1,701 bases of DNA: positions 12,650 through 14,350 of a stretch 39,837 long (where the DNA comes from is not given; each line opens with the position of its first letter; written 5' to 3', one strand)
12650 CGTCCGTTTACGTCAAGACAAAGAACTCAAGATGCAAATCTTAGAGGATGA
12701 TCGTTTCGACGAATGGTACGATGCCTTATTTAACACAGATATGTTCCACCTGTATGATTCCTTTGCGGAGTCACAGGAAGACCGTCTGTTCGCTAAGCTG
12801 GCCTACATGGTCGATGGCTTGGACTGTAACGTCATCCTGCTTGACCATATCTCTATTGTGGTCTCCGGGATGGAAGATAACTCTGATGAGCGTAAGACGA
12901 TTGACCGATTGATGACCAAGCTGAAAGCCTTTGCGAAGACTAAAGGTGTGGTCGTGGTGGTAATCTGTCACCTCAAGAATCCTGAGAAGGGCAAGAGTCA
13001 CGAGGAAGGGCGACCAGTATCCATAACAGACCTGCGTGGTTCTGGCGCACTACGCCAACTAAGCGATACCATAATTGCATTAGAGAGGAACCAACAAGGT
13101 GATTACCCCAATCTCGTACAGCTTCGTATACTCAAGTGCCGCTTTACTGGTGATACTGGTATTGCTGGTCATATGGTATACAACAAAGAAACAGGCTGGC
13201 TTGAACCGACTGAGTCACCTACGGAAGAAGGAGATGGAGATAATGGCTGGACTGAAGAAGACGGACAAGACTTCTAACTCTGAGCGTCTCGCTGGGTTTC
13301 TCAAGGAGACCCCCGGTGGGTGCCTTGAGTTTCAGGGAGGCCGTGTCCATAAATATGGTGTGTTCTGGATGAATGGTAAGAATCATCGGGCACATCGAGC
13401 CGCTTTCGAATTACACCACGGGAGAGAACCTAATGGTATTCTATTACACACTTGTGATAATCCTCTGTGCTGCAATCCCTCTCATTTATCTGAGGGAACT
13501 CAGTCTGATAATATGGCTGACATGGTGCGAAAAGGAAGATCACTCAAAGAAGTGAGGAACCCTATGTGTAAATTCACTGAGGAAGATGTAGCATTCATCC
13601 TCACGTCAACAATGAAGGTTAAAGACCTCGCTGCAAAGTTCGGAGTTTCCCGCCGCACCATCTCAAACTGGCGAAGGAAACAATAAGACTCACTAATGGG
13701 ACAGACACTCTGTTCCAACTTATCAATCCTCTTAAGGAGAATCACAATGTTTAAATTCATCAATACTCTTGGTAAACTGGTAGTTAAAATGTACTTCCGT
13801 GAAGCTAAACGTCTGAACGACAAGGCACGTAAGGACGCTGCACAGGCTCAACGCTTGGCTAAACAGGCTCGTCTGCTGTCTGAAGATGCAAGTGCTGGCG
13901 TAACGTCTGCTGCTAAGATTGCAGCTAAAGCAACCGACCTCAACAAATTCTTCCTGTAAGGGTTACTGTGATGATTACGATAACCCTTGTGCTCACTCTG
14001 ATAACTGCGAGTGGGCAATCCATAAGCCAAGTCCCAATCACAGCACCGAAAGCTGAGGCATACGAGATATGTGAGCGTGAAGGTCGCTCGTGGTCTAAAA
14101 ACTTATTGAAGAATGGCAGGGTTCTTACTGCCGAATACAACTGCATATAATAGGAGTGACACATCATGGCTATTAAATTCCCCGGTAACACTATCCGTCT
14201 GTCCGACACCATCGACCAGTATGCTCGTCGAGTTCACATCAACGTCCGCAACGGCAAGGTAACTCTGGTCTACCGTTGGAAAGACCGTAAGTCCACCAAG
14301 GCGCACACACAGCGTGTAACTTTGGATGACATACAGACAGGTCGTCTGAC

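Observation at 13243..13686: Second HNH endonuclease paralog overlapping the 3-prime end of the primase/helicase gene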

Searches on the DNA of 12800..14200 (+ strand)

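Call 5: search_dna_similar(query=window:12800-14200:+, collection=phages, mode=near, max_rows=40)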
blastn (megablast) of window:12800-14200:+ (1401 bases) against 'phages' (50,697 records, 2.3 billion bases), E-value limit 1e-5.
Records with a match: 225; places in all: 226; records where one place covers at least 80% of the query: 0.
Best place of each record, by identity: 95-99% 2; 90-95% 7; 80-90% 77; 60-80% 139.
By first word of the organism name: Escherichia 136; Yersinia 42; Salmonella 19; Teseptimavirus 6; Shigella 4; Erwinia 3; Pectobacterium 3; Kluyvera 2; Enterobacter 2; Citrobacter 2; and 5 more.
By host as written in the record: - 81; Yersinia pestis 31; Escherichia coli 22; Escherichia coli rfaC 14; Escherichia coli K-12 5; Escherichia coli BL21 5; Yersinia pseudotuberculosis 4; Escherichia coli B 4; and 38 more.
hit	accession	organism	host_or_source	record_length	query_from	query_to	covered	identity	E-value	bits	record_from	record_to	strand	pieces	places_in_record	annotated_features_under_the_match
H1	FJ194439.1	Kluyvera phage Kvp1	-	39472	1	910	65%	97.5%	0e+0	1554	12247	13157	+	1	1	4: DNA primase/helicase | 2.8: probable HNH endonuclease | promoter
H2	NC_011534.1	Kluyvera phage Kvp1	Kluyvera cryocrescens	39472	1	910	65%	97.5%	0e+0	1554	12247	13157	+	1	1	4: DNA primase/helicase | 2.8: endonuclease | promoter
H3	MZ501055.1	Escherichia phage CarlSpitteler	Escherichia coli K-12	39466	1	1401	72%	88.0%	7e-176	1172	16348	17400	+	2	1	DNA primase/helicase | hypothetical protein (x2)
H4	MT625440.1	Enterobacter phage PZJ0206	Enterobacter cloacae ZJ0206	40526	1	1401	71%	87.9%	1e-177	1160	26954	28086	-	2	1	primase/helicase protein | hypothetical protein (x2) | inhibitor of host toxin/antitoxin system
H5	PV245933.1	Escherichia phage nasanit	Escherichia coli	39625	1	1401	71%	87.9%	3e-179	1161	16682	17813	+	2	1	DNA primase/helicase | hypothetical protein (x4)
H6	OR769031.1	Escherichia phage Carena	Escherichia coli HER 1036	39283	1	1401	71%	88.2%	9e-180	1174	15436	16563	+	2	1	DNA primase/helicase | hypothetical protein (x3)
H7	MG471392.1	Salmonella phage BSP161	Salmonella enterica serovar Typhimurium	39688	1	1401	71%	87.8%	7e-176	1155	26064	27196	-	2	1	DNA primase/helicase | hypothetical protein (x3)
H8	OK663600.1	Enterobacter phage vB_SEqdws-315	Salmonella sp. CMCC50115; Escherichia ...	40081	1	1401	71%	87.8%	7e-176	1155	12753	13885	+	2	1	primase/helicase protein | hypothetical protein (x2)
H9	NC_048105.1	Salmonella phage BSP161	Salmonella enterica serovar Typhimurium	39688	1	1401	71%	87.8%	7e-176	1155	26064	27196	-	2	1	DNA primase/helicase | hypothetical protein (x3)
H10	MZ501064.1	Escherichia phage ErnstBeyeler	Escherichia coli K-12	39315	1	1401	72%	87.4%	3e-174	1138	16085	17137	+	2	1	DNA primase/helicase | hypothetical protein (x2)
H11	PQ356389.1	Salmonella phage vB_CECAV_058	Salmonella enterica subps. enterica ...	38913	1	1401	72%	87.3%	1e-172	1133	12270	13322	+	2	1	DNA primase/helicase | hypothetical protein (x3)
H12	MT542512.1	Escherichia phage PhiV-1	Escherichia coli K-12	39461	1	1401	72%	87.4%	3e-174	1135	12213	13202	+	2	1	hypothetical protein (x5)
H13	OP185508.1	Salmonella phage JSS1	Salmonella enterica serovar Cerro 87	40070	1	1401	71%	87.6%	2e-176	1146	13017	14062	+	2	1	primase/helicase protein | hypothetical protein | inhibitor of host toxin/antitoxin system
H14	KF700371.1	Erwinia phage FE44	Erwinia sp. 60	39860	1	1401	72%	86.9%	4e-168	1113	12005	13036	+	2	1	DNA primase/helicase | hypothetical protein (x3) | promoter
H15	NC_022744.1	Erwinia phage FE44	Erwinia sp. 60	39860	1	1401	72%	86.9%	4e-168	1113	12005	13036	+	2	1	DNA primase/helicase | hypothetical protein (x3) | promoter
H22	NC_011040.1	Escherichia phage BA14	Escherichia coli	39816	1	1401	71%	87.6%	1e-173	1143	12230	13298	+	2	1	4A: DNA primase/helicase | 4.2: hypothetical protein | 4.3: hypothetical protein | unknown product | 4.5: hypothetical protein | and 1 other names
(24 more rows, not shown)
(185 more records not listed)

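Call 6: get_annotated_region(hit=H2, flank=3500)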
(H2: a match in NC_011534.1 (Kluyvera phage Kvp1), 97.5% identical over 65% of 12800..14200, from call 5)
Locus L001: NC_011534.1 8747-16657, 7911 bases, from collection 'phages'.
description: Kluyvera phage Kvp1, complete genome.
organism: Kluyvera phage Kvp1 (NCBI taxid 47049)
taxonomy: Viruses; Duplodnaviria; Heunggongvirae; Uroviricota; Caudoviricetes; Autographiviridae; Studiervirinae; Berlinvirus; Berlinvirus Kvp1
host: Kluyvera cryocrescens; source: -; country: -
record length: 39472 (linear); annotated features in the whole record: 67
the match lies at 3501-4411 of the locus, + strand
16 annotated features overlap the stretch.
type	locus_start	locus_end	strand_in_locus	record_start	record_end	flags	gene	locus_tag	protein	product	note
CDS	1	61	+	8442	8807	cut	1.7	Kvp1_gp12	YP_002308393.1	nucleotide kinase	similar at C-terminus to YP_918991.1 phage T7 superfamily gene 1.7 protein [Yersinia phage Berlin]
CDS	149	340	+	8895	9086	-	2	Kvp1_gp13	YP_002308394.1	RNA polymerase inhibitor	T7 RNA polymerase inhibitor binds to host RNA pol and suppresses its activity on a subset of promoters. gp2 deficient ...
regulatory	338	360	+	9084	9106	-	-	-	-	promoter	Kvp1 promoter phi2.5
CDS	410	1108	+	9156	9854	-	2.5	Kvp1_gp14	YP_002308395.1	Gp2.5-like ssDNA binding protein and ssDNA annealing protein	binds single-stranded DNA. In phage T7 gp2.5 is essential for DNA replication and recombination. Other names: gp2.5; ...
CDS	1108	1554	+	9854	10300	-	3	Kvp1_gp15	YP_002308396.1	endonuclease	T7 endonuclease I is a Holliday junction resolvase encoded by T7 gene 3. Mutants in gene 3 are defective in ...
CDS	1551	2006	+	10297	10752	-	3.5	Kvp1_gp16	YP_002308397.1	amidase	T7 lysozyme hydrolyzes an amide bond in the host cell wall following its release from the cytoplasm. In addition, T7 ...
regulatory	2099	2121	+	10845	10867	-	-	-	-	promoter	Kvp1 promoter phi4A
CDS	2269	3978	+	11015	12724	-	4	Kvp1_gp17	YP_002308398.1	DNA primase/helicase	similar to YP_918996.1 DNA primase/helicase [Yersinia phage Berlin]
CDS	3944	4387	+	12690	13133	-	2.8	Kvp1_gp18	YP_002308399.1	endonuclease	similar to NP_041971.1 hypothetical protein T7p19 [Enterobacteria phage T7], gene 2.8 product homing endonuclease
regulatory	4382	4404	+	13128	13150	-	-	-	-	promoter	Kvp1 promoter phi4.7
CDS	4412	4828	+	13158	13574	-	4.7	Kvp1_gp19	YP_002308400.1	hypothetical protein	similar to NP_041981.1 hypothetical protein T7p28 [Enterobacteria phage T7]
CDS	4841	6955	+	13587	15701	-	5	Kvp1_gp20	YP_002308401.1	DNA polymerase I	similar to YP_919001.1 DNA polymerase [Yersinia phage Berlin]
CDS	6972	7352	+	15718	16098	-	5.3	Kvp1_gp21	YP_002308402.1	hypothetical protein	similar to NP_041983.1 hypothetical protein T7p30 [Enterobacteria phage T7]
CDS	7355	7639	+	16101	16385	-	5.5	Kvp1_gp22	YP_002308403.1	Gp5.5-like host HNS inhibition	similar to YP_919003.1 phage T7 superfamily gene 5.5 protein [Yersinia phage Berlin]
CDS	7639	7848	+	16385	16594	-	5.7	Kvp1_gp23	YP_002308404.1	hypothetical protein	similar to YP_919004.1 phage T7 superfamily gene 5.7 protein [Yersinia phage Berlin]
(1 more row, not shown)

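Call 7: get_annotated_region(hit=H22, flank=1500)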
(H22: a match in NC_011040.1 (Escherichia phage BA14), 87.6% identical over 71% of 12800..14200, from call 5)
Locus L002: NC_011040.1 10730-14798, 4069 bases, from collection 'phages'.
description: Enterobacteria phage BA14, complete genome.
organism: Escherichia phage BA14 (NCBI taxid 532074)
taxonomy: Viruses; Duplodnaviria; Heunggongvirae; Uroviricota; Caudoviricetes; Autographiviridae; Studiervirinae; Berlinvirus; Berlinvirus BA14
host: Escherichia coli; source: -; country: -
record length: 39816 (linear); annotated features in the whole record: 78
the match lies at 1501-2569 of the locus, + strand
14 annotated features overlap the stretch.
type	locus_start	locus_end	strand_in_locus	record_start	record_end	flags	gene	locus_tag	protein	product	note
CDS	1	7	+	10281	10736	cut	3.5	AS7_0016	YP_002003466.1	amidase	T7 lysozyme hydrolyzes an amide bond in the host cell wall following its release from the cytoplasm. In addition, T7 ...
CDS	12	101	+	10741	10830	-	-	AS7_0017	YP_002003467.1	unknown product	-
regulatory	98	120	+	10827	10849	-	-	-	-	promoter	phi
CDS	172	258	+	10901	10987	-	-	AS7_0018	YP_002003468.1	unknown product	-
CDS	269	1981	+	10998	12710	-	4A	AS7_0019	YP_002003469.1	DNA primase/helicase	carboxy terminus shows similarity to gp4B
CDS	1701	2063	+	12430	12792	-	4.2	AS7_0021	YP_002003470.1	hypothetical protein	-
regulatory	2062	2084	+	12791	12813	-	-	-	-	promoter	phi4.3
CDS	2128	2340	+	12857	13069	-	4.3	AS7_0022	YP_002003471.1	hypothetical protein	not essential in T7; Other names: gp4.3.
CDS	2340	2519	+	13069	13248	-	-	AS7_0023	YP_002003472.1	unknown product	-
CDS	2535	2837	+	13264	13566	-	4.5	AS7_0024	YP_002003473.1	hypothetical protein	not essential in T7. Other names: gp4.5.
regulatory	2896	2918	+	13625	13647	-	-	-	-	promoter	phi4.7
CDS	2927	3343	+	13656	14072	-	4.7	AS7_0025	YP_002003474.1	gp4.7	-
CDS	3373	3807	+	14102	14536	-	2.8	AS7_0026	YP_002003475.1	endonuclease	-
CDS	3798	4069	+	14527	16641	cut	5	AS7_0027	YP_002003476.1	DNA polymerase I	-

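Call 61: search_dna_similar(query=window:12985-13242:+, collection=phages, mode=distant, max_rows=25)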
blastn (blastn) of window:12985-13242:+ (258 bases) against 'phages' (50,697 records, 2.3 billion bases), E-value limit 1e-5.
Records with a match: 1220; places in all: 1222; records where one place covers at least 80% of the query: 1079.
Best place of each record, by identity: 95-99% 2; 80-90% 180; 60-80% 1038.
By first word of the organism name: Klebsiella 383; Escherichia 265; Pseudomonas 136; Salmonella 91; Yersinia 84; Enterobacter 29; Vibrio 29; Pectobacterium 23; Shigella 17; Dickeya 17; and 29 more.
By host as written in the record: - 207; Klebsiella pneumoniae 207; Escherichia coli 90; Yersinia pestis 38; Salmonella enterica subsp. enterica serovar Typhi 30; Klebsiella pneumoniae 135080 27; Pseudomonas putida KT2440 and Paw85 25; Vibrio cholerae 22; and 277 more.
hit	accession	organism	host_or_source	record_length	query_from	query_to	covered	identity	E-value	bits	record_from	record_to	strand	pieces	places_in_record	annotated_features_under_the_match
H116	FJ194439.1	Kluyvera phage Kvp1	-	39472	1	258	100%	97.7%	3e-121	439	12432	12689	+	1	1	4: DNA primase/helicase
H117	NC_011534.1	Kluyvera phage Kvp1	Kluyvera cryocrescens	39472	1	258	100%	97.7%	3e-121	439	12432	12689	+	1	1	4: DNA primase/helicase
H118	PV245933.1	Escherichia phage nasanit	Escherichia coli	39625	1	258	100%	81.0%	1e-62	245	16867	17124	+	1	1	DNA primase/helicase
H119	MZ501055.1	Escherichia phage CarlSpitteler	Escherichia coli K-12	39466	1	258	100%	80.6%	1e-61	241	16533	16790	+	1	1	DNA primase/helicase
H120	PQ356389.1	Salmonella phage vB_CECAV_058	Salmonella enterica subps. enterica ...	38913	1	258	100%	80.2%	6e-60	236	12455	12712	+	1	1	DNA primase/helicase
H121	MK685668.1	Shigella phage VB_Ship_A7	Shigella flexneri A7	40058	1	258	100%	80.2%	6e-60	236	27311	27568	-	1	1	DNA primase/helicase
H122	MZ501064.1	Escherichia phage ErnstBeyeler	Escherichia coli K-12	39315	1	258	100%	80.2%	6e-60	236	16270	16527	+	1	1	DNA primase/helicase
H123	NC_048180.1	Shigella phage VB_Ship_A7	Shigella flexneri A7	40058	1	258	100%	80.2%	6e-60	236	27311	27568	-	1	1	DNA primase/helicase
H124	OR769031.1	Escherichia phage Carena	Escherichia coli HER 1036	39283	1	258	100%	80.2%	6e-60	236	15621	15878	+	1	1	DNA primase/helicase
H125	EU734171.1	Escherichia phage BA14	Escherichia coli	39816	1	258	100%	79.8%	7e-59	232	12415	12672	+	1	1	4A: gp4A | 4.2: gp4.2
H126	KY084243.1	Pectobacterium phage PP74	Pectobacterium wasabiae PB20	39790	1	258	100%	79.8%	7e-59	232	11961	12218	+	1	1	DNA primase/helicase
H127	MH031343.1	Escherichia phage vB_EcoP_S523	Escherichia coli MC1061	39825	1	258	100%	79.8%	7e-59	232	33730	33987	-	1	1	DNA primase/helicase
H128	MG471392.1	Salmonella phage BSP161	Salmonella enterica serovar Typhimurium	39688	1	258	100%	79.8%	7e-59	232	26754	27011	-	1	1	DNA primase/helicase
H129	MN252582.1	Salmonella phage LPST144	Salmonella enterica subsp. enterica ...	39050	1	258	100%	79.8%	7e-59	232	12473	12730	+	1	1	primase/helicase protein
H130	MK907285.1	Salmonella phage vB_SalM-LPST153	Salmonella enterica subsp. enterica ...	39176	1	258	100%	79.8%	7e-59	232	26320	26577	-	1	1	DNA primase/helicase | hypothetical protein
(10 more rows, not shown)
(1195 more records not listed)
